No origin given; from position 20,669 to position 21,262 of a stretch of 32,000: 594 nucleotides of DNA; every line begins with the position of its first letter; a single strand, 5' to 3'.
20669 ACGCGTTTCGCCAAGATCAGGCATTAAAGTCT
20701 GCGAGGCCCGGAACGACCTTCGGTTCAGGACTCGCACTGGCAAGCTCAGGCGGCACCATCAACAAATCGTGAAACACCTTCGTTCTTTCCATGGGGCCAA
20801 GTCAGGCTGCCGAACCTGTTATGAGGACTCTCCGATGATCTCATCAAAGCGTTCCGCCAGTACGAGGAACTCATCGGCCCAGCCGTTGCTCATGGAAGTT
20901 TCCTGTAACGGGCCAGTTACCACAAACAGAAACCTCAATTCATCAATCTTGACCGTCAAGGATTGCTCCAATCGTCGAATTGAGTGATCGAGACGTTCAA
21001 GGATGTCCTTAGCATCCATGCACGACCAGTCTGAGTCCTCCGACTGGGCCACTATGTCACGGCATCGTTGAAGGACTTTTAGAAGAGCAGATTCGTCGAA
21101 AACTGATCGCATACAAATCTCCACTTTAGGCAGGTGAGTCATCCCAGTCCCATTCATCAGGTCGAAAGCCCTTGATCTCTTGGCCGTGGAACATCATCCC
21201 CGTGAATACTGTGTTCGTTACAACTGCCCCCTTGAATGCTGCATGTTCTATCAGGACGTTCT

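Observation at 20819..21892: Three-gene cassette of small acidic proteins (unknown / pentapeptide-repeat / unknown) coupled behind yjbQ: candidate undescribed immunity- or defence-type module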

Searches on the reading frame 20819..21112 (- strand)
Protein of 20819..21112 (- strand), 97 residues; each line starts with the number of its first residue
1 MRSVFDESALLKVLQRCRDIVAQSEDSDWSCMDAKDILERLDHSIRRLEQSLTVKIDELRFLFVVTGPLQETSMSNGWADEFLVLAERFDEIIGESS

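Call 5: search_protein_families(library=pfam, proteins=[window:20819-21112:-], max_evalue=1)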
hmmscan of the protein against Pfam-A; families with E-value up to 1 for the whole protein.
window:20819-21112:- (97 aa): 2 families
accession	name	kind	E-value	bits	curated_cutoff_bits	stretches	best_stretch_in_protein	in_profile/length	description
PF07544.18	Med9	-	0.0096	16.4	26.9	1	14-52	35-73/80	RNA polymerase II transcription mediator complex subunit 9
PF10664.14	NdhM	-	0.091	13.5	27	1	5-52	39-86/107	Cyanobacterial and plastid NDH-1 subunit M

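Call 6: search_protein_families(library=ncbifam, proteins=[window:20819-21112:-], max_evalue=1)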
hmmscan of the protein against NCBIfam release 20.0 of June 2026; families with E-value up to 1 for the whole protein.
window:20819-21112:- (97 aa): 0 families

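Call 7: search_protein_families(library=padloc, proteins=[window:20819-21112:-], max_evalue=1)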
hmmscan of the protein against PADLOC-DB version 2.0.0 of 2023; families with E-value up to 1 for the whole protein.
window:20819-21112:- (97 aa): 0 families

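Call 14: find_homologous_proteins(query=window:20819-21112:-, max_evalue=0.01)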
Query window:20819-21112:- (97 aa): 33 proteins with E <= 0.01 among 33 candidates.
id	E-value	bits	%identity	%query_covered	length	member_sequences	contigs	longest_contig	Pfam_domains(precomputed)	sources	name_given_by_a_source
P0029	7.1e-52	191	93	100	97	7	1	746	-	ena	-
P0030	2.8e-48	179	89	99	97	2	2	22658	-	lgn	-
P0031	5.7e-45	169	86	96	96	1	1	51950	-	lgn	-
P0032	2.3e-43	164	79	100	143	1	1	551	-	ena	-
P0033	7.9e-42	159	77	100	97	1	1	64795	-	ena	-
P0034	5.4e-41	156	75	100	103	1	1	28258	-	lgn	-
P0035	5.0e-40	153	78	98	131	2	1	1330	-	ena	-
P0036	5.4e-39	150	72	100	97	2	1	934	-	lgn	-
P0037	1.6e-38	148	75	100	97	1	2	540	-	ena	-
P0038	3.9e-37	144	72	100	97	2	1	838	-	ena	-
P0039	6.7e-36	140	71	100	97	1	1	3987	-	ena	-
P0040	8.4e-36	139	75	91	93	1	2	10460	-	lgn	-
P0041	3.4e-35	137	67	99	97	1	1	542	-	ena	-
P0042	5.7e-35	137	69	99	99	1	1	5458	-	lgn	-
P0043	5.6e-34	134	66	100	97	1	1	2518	-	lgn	-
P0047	2.2e-31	125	65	97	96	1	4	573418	-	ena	-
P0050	9.5e-30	120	61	97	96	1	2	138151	-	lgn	-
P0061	7.0e-6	44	60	36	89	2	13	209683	-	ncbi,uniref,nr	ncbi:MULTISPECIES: hypothetical protein [Pseudomonas]|uniref:Uncharacterized protein n=1 Tax=Pseudom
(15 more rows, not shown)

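Call 15: find_encoding_contigs(protein=P0047, flank=7000, max_places=2)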
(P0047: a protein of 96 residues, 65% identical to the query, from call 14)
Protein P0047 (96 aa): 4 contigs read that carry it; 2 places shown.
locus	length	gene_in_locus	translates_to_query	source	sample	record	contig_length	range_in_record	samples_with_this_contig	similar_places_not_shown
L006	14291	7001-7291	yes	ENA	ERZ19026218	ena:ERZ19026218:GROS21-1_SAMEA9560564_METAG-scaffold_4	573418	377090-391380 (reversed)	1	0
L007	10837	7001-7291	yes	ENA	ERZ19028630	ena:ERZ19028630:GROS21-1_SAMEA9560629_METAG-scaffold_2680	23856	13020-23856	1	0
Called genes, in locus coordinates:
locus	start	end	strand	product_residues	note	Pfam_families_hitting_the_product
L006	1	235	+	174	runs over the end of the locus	PF01965:DJ-1_PfpI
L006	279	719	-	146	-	-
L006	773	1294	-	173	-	-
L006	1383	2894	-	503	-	-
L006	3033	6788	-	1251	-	PF02191:OLF (faint), PF01436:NHL (faint)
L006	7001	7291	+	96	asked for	-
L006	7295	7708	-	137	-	-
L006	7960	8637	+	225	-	-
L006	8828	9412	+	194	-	-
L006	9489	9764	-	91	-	-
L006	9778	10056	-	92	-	PF13616:Rotamase_3, PF00639:Rotamase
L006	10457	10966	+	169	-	-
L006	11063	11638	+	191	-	-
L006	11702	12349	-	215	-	-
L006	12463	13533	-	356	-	PF01757:Acyl_transf_3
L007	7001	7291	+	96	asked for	-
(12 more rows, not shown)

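Call 16: find_encoding_contigs(protein=P0050, flank=7000, max_places=2)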
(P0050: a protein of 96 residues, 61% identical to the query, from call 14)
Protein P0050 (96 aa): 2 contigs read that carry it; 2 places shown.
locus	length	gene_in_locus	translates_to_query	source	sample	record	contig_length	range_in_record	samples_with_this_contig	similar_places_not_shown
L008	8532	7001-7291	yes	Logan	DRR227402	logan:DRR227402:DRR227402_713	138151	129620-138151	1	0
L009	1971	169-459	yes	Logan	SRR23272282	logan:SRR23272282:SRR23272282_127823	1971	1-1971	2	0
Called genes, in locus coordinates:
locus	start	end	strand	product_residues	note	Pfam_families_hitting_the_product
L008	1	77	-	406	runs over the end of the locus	PF00437:T2SSE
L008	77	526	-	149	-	-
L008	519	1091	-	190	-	PF04542:Sigma70_r2, PF08281:Sigma70_r4_2, PF04545:Sigma70_r4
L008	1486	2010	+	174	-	PF13207:AAA_17 (faint), PF13238:AAA_18 (weak), PF13671:AAA_33 (faint), PF01202:SKI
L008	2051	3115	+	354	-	PF00793:DAHP_synth_1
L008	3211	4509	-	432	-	PF01408:GFO_IDH_MocA (weak), PF22725:GFO_IDH_MocA_C3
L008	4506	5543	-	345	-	-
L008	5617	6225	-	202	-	PF00440:TetR_N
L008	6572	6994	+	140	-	PF01894:YjbQ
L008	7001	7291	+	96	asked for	-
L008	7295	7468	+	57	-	-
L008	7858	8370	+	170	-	-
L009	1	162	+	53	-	?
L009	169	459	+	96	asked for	-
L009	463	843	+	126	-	-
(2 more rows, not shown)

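Call 17: find_encoding_contigs(protein=P0033, flank=7000, max_places=2)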
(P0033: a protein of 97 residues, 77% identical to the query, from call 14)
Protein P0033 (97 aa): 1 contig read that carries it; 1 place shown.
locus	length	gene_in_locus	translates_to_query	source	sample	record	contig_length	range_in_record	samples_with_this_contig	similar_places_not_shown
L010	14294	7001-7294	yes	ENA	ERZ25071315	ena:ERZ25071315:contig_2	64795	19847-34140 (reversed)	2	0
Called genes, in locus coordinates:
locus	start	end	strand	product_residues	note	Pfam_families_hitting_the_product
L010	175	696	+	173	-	PF13207:AAA_17 (faint), PF13238:AAA_18 (weak), PF13671:AAA_33 (faint), PF01202:SKI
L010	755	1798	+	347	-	PF00793:DAHP_synth_1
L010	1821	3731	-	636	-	PF12921:ATP13 (faint), PF13934:ELYS (faint), PF12895:ANAPC3 (faint), PF24603:TPR_30 (faint)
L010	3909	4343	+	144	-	PF01894:YjbQ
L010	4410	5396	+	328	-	PF14025:DUF4241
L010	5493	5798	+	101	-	PF01894:YjbQ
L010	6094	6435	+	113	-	-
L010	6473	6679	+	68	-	PF01894:YjbQ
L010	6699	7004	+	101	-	-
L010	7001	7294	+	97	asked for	-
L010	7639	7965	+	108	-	-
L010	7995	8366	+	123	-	-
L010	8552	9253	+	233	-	-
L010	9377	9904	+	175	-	-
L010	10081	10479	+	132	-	-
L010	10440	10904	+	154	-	PF18616:CdiI_3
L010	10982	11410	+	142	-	-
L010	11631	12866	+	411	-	PF01594:AI-2E_transport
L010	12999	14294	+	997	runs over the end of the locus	PF00775:Dioxygenase_C (faint), PF02369:Big_1 (faint), PF10670:DUF4198 (faint), PF13715:CarbopepD_reg_2 (faint), PF13620:CarboxypepD_reg (weak), PF00578:AhpC-TSA, PF08534:Redoxin, PF13905:Thioredoxin_8 (weak), +3 more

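Call 28: find_homologous_proteins(query=A3, max_evalue=0.001)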
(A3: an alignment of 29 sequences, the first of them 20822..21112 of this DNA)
Query A3 (29 sequences) (97 aa, profile of the alignment): 1380 proteins with E <= 0.001 among 5188 candidates; the best 120 are listed.
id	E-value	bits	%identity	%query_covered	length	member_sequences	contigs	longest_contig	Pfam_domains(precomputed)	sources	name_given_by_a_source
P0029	2.8e-44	167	93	100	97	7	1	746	-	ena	-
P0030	6.4e-43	162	89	99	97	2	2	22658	-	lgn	-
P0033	3.0e-42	160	77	100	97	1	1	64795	-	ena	-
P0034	5.1e-42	160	75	100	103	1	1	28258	-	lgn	-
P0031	2.6e-41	157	86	96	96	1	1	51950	-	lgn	-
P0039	2.9e-41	157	71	100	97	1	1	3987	-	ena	-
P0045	4.1e-41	157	70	96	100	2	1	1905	-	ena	-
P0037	1.1e-40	155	75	100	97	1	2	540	-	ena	-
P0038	1.3e-40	155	72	100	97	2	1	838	-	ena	-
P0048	1.3e-40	155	63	97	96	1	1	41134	-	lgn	-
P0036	3.3e-40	154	72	100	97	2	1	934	-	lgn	-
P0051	1.2e-39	152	60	99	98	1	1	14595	-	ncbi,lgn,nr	ncbi:MAG: hypothetical protein KDA77_00380 [Planctomycetaceae bacterium]|nr:hypothetical protein [Pl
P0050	1.4e-39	152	61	97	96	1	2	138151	-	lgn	-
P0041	1.4e-39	152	67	99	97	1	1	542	-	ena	-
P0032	1.5e-39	152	79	100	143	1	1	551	-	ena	-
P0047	1.0e-38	149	65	97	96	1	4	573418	-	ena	-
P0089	7.7e-25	105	47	91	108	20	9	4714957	-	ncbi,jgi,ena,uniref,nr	ncbi:conserved hypothetical protein [Alteromonas sp. 38]|jgi:hypothetical protein|uniref:hypothetica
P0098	3.8e-23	99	42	93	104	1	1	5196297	-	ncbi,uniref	ncbi:hypothetical protein ACJJIR_12630 [Microbulbifer sp. SSSA008]|uniref:hypothetical protein n=1 T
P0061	4.4e-23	99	60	36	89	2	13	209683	-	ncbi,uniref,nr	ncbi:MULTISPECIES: hypothetical protein [Pseudomonas]|uniref:Uncharacterized protein n=1 Tax=Pseudom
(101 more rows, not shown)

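Call 31: find_encoding_contigs(protein=P0089, flank=6000, max_places=3)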
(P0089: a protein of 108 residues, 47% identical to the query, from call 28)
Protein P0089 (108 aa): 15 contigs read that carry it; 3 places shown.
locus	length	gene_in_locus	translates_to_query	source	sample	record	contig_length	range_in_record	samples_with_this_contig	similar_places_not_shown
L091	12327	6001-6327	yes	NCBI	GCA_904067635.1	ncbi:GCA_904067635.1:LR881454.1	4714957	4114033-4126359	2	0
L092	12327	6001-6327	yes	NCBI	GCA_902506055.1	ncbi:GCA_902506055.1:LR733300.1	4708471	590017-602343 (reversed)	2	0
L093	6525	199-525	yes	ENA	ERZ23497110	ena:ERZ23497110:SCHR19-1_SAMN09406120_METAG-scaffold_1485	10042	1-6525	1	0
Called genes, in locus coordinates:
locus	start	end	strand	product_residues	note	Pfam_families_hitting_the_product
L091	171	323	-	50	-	-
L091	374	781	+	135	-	-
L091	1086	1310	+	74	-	-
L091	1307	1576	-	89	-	-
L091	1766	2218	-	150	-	-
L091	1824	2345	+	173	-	-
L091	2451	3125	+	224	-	-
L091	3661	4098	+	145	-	-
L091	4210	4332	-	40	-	-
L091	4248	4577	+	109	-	-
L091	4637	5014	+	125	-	-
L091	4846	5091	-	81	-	-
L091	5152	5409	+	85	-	-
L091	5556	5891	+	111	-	-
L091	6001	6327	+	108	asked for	-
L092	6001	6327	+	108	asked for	-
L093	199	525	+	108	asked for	-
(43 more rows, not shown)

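Call 32: find_encoding_contigs(protein=P0061, flank=6000, max_places=3)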
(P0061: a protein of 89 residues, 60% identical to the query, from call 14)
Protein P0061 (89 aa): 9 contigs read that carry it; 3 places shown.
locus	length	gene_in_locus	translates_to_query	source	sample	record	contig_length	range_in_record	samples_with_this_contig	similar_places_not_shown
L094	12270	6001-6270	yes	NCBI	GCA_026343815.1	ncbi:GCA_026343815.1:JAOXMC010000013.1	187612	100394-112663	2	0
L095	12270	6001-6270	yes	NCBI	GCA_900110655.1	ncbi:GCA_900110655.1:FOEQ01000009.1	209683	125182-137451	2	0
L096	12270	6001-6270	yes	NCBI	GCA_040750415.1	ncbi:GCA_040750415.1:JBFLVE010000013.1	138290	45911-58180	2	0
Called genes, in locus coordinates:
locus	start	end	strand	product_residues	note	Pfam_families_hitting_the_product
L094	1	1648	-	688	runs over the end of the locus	PF13596:PAS_10 (faint), PF08448:PAS_4, PF00512:HisKA (weak), PF02518:HATPase_c, PF00072:Response_reg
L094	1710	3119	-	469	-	PF00392:GntR, PF00155:Aminotran_1_2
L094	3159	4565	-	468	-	PF12838:Fer4_7 (faint), PF13187:Fer4_9 (faint), PF13237:Fer4_10 (faint), PF13534:Fer4_17 (faint), PF13183:Fer4_8 (weak), PF13746:Fer4_18, PF11614:FixG_C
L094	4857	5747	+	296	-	PF00144:Beta-lactamase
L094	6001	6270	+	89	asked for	-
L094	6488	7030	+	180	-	PF13238:AAA_18 (weak), PF13521:AAA_28 (faint), PF13671:AAA_33 (weak)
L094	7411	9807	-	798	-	PF07660:STN, PF07715:Plug, PF00593:TonB_dep_Rec_b-barrel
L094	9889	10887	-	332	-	PF16220:DUF4880, PF04773:FecR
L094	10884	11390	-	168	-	PF07638:Sigma70_ECF (weak), PF04542:Sigma70_r2, PF08281:Sigma70_r4_2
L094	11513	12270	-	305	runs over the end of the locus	PF00126:HTH_1, PF03466:LysR_substrate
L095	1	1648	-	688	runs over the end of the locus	PF13596:PAS_10 (faint), PF08448:PAS_4, PF00512:HisKA (weak), PF02518:HATPase_c, PF00072:Response_reg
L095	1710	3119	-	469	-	PF00392:GntR, PF00155:Aminotran_1_2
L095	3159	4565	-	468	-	PF12838:Fer4_7 (faint), PF13187:Fer4_9 (faint), PF13237:Fer4_10 (faint), PF13534:Fer4_17 (faint), PF13183:Fer4_8 (weak), PF13746:Fer4_18, PF11614:FixG_C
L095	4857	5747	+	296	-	PF00144:Beta-lactamase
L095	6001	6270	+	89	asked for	-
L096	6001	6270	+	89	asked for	-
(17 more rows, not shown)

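Call 34: predict_structure(alignment_id=A3)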
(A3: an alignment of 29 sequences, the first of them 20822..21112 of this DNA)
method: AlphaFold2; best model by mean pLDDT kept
length: 97 residues; sequences in the alignment: 29
mean_pLDDT: 89.7   pTM: 0.83
mean pLDDT of the five models: 89.7, 88.8, 86.1, 85.3, 73.7
residues with pLDDT >= 90: 76; 70-90: 12; 50-70: 5; < 50: 4
segments of 3 or more residues with pLDDT < 50: none
pLDDT, mean of each block of 10 residues (from residue 1): 78 98 81 92 97 91 92 93 96 74
secondary structure, 60 per line:
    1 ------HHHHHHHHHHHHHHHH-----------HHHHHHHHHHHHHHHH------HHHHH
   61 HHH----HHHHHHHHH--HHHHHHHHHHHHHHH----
elements in order: H7-22 H34-49 H56-63 H68-76 H79-93

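Call 38: fold_search(model_id=the predicted structure, library=pdb)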
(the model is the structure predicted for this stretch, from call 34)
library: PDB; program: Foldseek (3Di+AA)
matches with E <= 10: 83; with E <= 0.001: 0
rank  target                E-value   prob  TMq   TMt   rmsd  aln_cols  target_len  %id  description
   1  8pw5_V1               1.4e+00  0.21  0.36  0.32   9.8        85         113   14  CS respirasome from murine liver (released 2024-04-24)
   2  7r41_V                1.6e+00  0.21  0.38  0.33   9.6        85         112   15  Bovine complex I in the presence of IM1761092, active class i (Composite map) (released 2023-02-08)
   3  8b9z_V                2.1e+00  0.18  0.38  0.32   8.3        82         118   17  Drosophila melanogaster complex I in the Active state (Dm1) (released 2023-01-18)
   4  9g9b_B                2.3e+00  0.10  0.31  0.25  10.6        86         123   19  CryoEM structure of Enterococcus italicus Csm-crRNA (4.3) complex (released 2025-01-29)
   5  6zk9_f                2.4e+00  0.18  0.38  0.33  10.4        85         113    7  Peripheral domain of open complex I during turnover (released 2020-10-07)
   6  6yj4_V                2.6e+00  0.15  0.38  0.30   9.8        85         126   18  Structure of Yarrowia lipolytica complex I at 2.7 A (released 2020-08-12)
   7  8do6_C                2.6e+00  0.08  0.31  0.28  10.1        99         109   18  The structure of S. epidermidis Cas10-Csm bound to target RNA (released 2023-06-21)
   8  2ip6                  2.7e+00  0.35  0.54  0.59   4.8        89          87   11  Crystal structure of PedB (released 2007-10-02)
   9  7qsd_V                2.9e+00  0.15  0.38  0.33  10.4        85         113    7  Bovine complex I in the active state at 3.1 A (released 2022-03-02)
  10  8ud1_1V               3.1e+00  0.15  0.38  0.32  10.3        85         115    8  High resolution in-situ structure of complex I in respiratory supercomplex (composite) (released 2024-06-19)
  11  7qsk_V                3.2e+00  0.11  0.38  0.32   9.9        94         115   14  Bovine complex I in lipid nanodisc, Active-Q10 (released 2022-05-25)
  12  6irv_A                3.4e+00  0.13  0.48  0.12  12.8       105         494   18  Crystal structure of the human cap-specific adenosine methyltransferase (released 2018-12-05)
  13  3bt5                  3.4e+00  0.12  0.38  0.27   9.0       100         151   14  Crystal structure of DUF305 fragment from Deinococcus radiodurans (released 2008-01-15)
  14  7b93_V                3.7e+00  0.12  0.37  0.32   9.8        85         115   14  Cryo-EM structure of mitochondrial complex I from Mus musculus inhibited by IACS-2858 at 3.0 A (released 2021-05-26)
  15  8otz_C9               3.7e+00  0.03  0.22  0.08  24.6        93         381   19  48-nm repeat of the native axonemal doublet microtubule from bovine sperm (released 2023-11-22)
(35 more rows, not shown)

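Call 42: find_encoding_contigs(protein=P0031, flank=8000, max_places=2)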
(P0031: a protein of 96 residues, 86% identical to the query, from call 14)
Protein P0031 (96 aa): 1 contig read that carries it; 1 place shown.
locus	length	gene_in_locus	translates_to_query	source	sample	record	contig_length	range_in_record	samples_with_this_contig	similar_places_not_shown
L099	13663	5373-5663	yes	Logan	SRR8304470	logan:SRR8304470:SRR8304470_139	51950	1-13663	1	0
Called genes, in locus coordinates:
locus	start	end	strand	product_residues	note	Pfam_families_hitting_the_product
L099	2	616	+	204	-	?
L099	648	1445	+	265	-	PF03372:Exo_endo_phos, PF23226:Exo_endo_phos_PGAP2IP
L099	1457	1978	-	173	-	PF13302:Acetyltransf_3, PF13420:Acetyltransf_4, PF00583:Acetyltransf_1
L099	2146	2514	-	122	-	-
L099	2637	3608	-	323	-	PF07963:N_methyl, PF07596:SBP_bac_10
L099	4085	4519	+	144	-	PF01894:YjbQ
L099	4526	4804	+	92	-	PF24693:DUF7660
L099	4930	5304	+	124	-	-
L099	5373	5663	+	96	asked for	-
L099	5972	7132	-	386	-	PF13098:Thioredoxin_2 (faint), PF08534:Redoxin, PF00578:AhpC-TSA, PF00085:Thioredoxin, PF00255:GSHPx (weak), PF13905:Thioredoxin_8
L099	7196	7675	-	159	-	-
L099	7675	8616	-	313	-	PF07963:N_methyl (weak), PF07596:SBP_bac_10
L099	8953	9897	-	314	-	PF00165:HTH_AraC (weak), PF12833:HTH_18, PF00165:HTH_AraC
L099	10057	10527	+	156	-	-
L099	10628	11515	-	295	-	-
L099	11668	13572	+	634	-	PF02784:Orn_Arg_deC_N, PF17810:Arg_decarb_HB, PF17944:Arg_decarbox_C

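Call 48: search_protein_families(library=pfam, proteins=[L010:6699-7004:+, L099:4930-5304:+], max_evalue=1)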
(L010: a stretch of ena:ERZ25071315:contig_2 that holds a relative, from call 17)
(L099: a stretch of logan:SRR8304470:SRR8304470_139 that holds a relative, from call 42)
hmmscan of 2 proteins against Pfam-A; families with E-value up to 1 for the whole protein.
L010:6699-7004:+ (101 aa): 0 families

L099:4930-5304:+ (124 aa): 0 families

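Call 64: find_related_loci(query=A3, collection=viral_contigs, flank=6000)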
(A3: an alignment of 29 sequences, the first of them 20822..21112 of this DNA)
Query A3 (97 aa) in viral_contigs; peptide patterns used: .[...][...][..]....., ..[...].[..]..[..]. (x = any residue, [..] = any of these).
10 stretches matched a pattern; 1 encode a relative of the query (tblastn E <= 1e-3); 1 distinct loci.
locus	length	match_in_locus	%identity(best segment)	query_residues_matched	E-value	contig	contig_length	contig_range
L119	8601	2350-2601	42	10-91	5e-13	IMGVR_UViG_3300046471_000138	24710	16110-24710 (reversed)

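Call 70: search_dna_similar(query=window:20822-21112:-, collection=plasmids, mode=protein, max_evalue=0.001, max_rows=20)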
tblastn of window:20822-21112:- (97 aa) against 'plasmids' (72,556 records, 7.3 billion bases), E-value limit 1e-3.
No match.

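Call 71: find_encoding_contigs(protein=P0098, flank=6000, max_places=2)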
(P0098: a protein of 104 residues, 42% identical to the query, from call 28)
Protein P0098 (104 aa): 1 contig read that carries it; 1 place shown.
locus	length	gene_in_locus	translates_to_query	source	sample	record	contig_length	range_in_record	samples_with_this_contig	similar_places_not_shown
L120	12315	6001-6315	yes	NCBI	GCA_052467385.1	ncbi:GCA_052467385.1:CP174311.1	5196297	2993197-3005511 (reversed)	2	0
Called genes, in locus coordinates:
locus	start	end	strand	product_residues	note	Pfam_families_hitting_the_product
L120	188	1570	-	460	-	PF01425:Amidase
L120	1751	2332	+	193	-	PF00702:Hydrolase, PF13419:HAD_2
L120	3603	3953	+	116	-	-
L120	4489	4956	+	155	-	-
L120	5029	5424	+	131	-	-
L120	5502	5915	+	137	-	-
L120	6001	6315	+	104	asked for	-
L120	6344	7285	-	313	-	PF01548:DEDD_Tnp_IS110, PF02371:Transposase_20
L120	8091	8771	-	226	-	-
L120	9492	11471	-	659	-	PF00753:Lactamase_B, PF12706:Lactamase_B_2 (weak), PF14863:Alkyl_sulf_dimr, PF02036:SCP2 (weak), PF14864:Alkyl_sulf_C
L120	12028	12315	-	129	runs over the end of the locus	-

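Call 75: search_protein_families(library=pfam, proteins=[L008:7858-8367:+], max_evalue=0.01)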
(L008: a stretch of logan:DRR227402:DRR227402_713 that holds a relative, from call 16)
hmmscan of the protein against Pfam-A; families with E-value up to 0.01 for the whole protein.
L008:7858-8367:+ (170 aa): 0 families

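Call 78: search_solved_structures(query=A3, max_evalue=1)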
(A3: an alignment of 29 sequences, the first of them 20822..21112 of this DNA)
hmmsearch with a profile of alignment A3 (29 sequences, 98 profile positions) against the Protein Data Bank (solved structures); distinct sequences matched with E-value up to 1: 19.
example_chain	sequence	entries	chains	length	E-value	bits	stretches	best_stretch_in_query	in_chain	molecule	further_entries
9oxj_A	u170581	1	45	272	0.23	14.7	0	12-50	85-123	Flagellin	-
9oxk_A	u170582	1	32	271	0.31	14.3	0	12-51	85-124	Flagellin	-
9lah_Ao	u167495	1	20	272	0.31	14.3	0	12-51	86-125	Flagellin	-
1sxj_B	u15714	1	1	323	0.39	14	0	13-63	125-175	Activator 1 37 kDa subunit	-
9iwq_A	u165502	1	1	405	0.44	13.8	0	13-52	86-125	Flagellin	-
9pim_CJ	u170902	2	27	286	0.6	13.4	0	13-67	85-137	Flagellin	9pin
6jy0_A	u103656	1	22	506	0.61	13.4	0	13-52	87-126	Flagellin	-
8tw7_4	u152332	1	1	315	0.64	13.3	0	13-63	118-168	Replication factor C subunit 4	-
8tw8_4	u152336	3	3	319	0.65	13.3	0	13-63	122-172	Replication factor C subunit 4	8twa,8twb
7sgz_B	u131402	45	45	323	0.67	13.2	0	13-63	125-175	Replication factor C subunit 4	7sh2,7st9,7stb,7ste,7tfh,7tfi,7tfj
1ucu_A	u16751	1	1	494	0.75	13.1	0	13-52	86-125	phase 1 Flagellin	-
8fml_B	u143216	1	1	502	0.78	13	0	13-52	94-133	Flagellin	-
9gnz_A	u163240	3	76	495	0.79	13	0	13-52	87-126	Flagellin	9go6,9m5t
6uxv_D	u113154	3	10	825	0.83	12.9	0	7-51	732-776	SWI/SNF complex subunit SWI3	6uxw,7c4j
7egm_D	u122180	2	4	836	0.86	12.9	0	7-51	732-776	SWI/SNF complex subunit SWI3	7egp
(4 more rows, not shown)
